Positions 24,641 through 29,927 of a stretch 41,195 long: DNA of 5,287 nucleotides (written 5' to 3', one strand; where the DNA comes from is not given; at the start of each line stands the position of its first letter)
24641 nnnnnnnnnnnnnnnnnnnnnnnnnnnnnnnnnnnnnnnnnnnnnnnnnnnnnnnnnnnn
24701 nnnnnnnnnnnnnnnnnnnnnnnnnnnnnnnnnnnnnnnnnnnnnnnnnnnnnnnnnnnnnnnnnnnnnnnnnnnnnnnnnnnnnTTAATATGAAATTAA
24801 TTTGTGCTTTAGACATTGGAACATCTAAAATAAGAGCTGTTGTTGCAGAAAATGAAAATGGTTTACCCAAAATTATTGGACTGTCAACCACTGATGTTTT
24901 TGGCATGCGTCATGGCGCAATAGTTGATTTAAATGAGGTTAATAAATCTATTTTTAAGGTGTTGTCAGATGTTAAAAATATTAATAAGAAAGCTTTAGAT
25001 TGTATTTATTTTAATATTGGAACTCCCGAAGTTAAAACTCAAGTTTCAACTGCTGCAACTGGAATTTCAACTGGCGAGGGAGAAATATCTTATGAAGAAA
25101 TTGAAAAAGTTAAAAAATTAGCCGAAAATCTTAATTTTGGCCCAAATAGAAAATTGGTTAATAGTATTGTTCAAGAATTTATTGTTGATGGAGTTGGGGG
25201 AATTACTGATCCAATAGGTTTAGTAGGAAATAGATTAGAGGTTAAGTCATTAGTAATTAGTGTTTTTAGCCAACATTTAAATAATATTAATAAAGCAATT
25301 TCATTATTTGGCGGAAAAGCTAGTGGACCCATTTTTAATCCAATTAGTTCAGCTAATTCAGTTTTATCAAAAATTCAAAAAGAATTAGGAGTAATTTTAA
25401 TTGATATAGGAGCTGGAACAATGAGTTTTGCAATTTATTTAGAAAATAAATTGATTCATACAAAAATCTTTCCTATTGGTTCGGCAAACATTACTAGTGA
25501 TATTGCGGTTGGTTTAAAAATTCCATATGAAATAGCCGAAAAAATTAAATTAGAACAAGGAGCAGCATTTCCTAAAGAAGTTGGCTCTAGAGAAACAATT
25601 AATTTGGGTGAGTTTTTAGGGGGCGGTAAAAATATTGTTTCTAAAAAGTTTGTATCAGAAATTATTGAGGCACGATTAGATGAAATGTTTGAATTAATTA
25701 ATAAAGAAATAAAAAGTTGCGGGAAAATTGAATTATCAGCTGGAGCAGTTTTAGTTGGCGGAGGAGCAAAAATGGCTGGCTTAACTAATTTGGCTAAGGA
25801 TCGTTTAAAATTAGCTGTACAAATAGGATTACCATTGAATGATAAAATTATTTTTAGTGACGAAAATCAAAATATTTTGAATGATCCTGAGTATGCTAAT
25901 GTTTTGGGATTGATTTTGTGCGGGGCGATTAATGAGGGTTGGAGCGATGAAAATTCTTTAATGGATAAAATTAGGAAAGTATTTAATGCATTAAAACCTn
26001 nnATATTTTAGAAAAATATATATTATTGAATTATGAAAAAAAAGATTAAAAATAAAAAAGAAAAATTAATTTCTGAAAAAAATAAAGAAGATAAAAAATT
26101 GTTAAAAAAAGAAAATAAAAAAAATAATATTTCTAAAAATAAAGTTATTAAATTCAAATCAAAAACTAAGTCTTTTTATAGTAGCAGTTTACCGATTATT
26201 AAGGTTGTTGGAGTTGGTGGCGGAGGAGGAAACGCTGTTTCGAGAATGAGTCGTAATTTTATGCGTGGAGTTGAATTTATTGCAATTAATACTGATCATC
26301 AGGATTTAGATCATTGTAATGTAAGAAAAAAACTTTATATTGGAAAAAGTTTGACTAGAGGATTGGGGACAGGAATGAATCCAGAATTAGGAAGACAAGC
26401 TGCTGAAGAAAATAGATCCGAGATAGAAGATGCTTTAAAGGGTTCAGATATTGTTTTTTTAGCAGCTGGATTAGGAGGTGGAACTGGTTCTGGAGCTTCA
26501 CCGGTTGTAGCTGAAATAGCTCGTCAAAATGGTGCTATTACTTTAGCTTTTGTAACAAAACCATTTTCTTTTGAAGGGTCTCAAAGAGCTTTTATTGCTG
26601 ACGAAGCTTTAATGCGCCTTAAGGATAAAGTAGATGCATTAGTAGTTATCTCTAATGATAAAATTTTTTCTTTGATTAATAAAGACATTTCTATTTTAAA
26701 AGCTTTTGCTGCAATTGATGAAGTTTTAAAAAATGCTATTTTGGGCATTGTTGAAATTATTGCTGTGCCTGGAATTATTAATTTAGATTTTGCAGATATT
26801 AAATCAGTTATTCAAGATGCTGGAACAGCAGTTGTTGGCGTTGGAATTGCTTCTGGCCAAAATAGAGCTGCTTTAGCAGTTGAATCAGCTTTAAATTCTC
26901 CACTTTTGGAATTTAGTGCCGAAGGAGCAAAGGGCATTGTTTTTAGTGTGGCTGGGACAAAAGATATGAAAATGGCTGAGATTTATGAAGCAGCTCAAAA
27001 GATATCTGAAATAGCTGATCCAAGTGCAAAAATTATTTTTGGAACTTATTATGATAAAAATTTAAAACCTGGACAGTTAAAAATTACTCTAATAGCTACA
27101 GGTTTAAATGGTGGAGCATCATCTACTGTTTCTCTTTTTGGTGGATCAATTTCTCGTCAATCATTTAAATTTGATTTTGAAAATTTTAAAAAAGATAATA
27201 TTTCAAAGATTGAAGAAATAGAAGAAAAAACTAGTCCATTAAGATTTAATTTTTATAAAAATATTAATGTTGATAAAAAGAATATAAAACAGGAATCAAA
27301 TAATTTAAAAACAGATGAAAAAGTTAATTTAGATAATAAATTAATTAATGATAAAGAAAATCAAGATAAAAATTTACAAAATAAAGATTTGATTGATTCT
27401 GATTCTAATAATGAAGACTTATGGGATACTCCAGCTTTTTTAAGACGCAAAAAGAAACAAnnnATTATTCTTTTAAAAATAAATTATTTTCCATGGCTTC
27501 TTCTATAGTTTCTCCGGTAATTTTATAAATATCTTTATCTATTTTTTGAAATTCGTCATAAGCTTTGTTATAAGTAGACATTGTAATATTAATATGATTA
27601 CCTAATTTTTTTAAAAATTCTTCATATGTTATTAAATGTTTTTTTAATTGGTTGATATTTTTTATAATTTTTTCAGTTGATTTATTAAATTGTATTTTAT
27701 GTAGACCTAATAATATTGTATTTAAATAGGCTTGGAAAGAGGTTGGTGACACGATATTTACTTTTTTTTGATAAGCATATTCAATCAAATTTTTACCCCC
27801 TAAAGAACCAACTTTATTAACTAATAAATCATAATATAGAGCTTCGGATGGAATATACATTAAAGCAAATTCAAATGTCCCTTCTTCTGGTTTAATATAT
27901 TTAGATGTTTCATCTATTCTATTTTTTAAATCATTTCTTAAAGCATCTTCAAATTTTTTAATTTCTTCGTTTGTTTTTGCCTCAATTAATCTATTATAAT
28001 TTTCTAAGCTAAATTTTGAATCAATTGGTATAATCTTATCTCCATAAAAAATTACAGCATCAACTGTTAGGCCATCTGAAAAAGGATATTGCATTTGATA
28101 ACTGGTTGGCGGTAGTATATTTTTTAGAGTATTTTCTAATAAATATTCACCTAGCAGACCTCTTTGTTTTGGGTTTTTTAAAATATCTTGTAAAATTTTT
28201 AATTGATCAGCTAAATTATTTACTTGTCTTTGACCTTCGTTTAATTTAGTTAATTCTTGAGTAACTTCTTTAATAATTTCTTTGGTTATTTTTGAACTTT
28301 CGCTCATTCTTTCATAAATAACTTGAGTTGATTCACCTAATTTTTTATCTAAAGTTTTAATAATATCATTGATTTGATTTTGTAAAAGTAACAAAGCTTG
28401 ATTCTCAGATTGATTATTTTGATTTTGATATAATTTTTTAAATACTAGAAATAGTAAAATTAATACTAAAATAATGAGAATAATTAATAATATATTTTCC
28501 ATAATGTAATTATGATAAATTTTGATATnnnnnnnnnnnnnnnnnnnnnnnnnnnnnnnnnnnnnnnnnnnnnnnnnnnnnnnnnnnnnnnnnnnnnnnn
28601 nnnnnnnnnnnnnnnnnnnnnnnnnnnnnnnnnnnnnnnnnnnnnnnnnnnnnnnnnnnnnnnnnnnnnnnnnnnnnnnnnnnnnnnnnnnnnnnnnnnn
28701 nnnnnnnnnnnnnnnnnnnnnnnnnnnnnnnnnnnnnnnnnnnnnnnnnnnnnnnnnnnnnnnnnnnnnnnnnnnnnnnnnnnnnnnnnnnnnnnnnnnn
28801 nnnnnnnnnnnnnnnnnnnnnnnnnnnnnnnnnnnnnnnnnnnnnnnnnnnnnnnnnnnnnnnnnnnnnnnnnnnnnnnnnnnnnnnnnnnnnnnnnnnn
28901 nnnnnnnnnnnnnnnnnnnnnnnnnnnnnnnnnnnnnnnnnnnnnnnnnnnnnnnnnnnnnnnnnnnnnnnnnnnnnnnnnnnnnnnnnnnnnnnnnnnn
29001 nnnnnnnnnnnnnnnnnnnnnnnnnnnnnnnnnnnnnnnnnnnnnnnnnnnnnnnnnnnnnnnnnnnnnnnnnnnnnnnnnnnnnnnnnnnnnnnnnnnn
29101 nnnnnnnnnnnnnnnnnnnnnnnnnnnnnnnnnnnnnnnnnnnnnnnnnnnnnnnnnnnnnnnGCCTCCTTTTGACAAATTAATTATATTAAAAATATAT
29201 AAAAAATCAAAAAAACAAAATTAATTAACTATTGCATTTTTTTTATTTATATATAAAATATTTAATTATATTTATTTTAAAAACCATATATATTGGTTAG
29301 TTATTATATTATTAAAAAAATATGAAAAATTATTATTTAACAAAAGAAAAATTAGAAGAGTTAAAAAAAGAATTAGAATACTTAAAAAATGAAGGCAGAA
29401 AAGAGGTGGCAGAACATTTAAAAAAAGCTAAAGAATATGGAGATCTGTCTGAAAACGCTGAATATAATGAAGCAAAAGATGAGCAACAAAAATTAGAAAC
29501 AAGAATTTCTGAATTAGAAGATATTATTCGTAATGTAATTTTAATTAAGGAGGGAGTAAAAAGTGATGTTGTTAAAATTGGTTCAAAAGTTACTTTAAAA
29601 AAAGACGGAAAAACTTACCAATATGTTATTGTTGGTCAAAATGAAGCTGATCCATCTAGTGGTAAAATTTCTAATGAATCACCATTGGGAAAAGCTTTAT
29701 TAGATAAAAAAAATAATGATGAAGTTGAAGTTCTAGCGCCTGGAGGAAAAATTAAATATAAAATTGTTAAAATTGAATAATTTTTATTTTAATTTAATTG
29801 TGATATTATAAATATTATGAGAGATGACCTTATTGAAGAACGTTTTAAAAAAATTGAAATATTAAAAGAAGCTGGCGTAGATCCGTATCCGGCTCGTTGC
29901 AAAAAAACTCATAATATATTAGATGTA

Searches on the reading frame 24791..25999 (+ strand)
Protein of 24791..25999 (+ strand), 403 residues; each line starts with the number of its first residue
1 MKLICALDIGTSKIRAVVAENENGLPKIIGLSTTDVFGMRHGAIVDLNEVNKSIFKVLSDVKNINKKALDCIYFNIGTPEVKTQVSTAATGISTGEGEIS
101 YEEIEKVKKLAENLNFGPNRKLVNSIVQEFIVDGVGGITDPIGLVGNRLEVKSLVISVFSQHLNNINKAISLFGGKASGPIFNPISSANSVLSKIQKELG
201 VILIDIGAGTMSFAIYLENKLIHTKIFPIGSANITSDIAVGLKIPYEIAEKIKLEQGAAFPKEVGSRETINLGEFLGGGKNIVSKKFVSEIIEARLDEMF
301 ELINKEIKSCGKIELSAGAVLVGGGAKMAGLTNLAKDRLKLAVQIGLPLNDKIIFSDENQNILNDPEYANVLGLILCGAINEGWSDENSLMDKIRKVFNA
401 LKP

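Call 72: search_protein_families(library=pfam, proteins=[window:24791-25999:+], max_evalue=0.001)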
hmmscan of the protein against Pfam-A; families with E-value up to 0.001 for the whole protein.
window:24791-25999:+ (403 aa): 4 families
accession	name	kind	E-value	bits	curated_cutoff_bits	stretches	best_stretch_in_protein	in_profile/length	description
PF14450.12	FtsA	-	3.4e-31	108.7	31.8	1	202-373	1-127/127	Cell division protein FtsA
PF02491.25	SHS2_FTSA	-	4.8e-16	59.3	25.4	1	81-156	4-78/79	SHS2 domain inserted in FTSA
PF06723.19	MreB_Mbl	-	2e-10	40.4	27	1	181-346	127-304/327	MreB/Mbl protein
PF11104.14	PilM_2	-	1.4e-08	34.6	27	1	188-257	169-238/340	Type IV pilus assembly protein PilM;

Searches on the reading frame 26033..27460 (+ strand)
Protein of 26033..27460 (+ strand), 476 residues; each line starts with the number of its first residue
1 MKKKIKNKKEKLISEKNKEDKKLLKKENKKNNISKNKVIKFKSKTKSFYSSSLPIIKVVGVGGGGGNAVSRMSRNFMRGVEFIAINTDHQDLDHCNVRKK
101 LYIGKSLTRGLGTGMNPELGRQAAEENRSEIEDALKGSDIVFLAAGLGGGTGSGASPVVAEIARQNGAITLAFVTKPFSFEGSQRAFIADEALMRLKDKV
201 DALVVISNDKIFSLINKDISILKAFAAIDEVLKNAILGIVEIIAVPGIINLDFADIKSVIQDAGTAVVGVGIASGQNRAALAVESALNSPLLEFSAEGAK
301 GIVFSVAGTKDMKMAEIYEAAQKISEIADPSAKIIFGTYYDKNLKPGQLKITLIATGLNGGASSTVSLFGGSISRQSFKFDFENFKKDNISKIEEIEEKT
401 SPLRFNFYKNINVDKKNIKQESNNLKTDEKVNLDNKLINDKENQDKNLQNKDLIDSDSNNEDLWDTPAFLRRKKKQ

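Call 72: search_protein_families(library=pfam, proteins=[window:26033-27460:+], max_evalue=0.001)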
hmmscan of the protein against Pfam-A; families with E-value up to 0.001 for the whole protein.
window:26033-27460:+ (476 aa): 2 families
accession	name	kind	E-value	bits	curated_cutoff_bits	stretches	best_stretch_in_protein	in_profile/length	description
PF00091.31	Tubulin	-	1.6e-44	152.9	33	1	56-215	2-189/190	Tubulin/FtsZ family, GTPase domain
PF12327.13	FtsZ_C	-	6.1e-27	94.2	27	1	264-358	1-94/95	FtsZ family, C-terminal domain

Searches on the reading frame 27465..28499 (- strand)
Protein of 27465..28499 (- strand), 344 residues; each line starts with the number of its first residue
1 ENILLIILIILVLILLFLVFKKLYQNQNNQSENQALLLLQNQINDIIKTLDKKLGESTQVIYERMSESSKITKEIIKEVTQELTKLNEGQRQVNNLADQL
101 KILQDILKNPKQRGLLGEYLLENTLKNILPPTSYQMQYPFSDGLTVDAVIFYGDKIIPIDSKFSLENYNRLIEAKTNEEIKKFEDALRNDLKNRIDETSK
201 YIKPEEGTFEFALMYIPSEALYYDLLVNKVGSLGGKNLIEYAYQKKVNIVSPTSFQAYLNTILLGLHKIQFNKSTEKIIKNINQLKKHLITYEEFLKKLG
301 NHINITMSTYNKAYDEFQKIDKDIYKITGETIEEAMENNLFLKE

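Call 72: search_protein_families(library=pfam, proteins=[window:27465-28499:-], max_evalue=0.001)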
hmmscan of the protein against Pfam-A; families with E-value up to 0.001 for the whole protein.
window:27465-28499:- (344 aa): 1 family
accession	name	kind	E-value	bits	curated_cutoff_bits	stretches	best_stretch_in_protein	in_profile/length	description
PF02646.22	RmuC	-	1.3e-50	172.7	26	1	53-318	2-271/291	RmuC family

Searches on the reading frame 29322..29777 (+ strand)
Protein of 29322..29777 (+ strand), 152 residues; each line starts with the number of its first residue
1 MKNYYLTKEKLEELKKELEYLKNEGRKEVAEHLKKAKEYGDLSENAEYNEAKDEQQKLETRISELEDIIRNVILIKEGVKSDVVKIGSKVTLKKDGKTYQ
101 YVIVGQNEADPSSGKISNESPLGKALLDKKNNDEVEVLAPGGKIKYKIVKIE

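Call 72: search_protein_families(library=pfam, proteins=[window:29322-29777:+], max_evalue=0.001)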
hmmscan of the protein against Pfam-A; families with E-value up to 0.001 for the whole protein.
window:29322-29777:+ (152 aa): 2 families
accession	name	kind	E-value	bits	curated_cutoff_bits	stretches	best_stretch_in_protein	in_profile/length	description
PF01272.25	GreA_GreB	-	9.7e-27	93.2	26.9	1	81-152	3-76/77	Transcription elongation factor, GreA/GreB, C-term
PF03449.20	GreA_GreB_N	-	2.8e-24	85.6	24.5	1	5-72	2-69/71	Transcription elongation factor, N-terminal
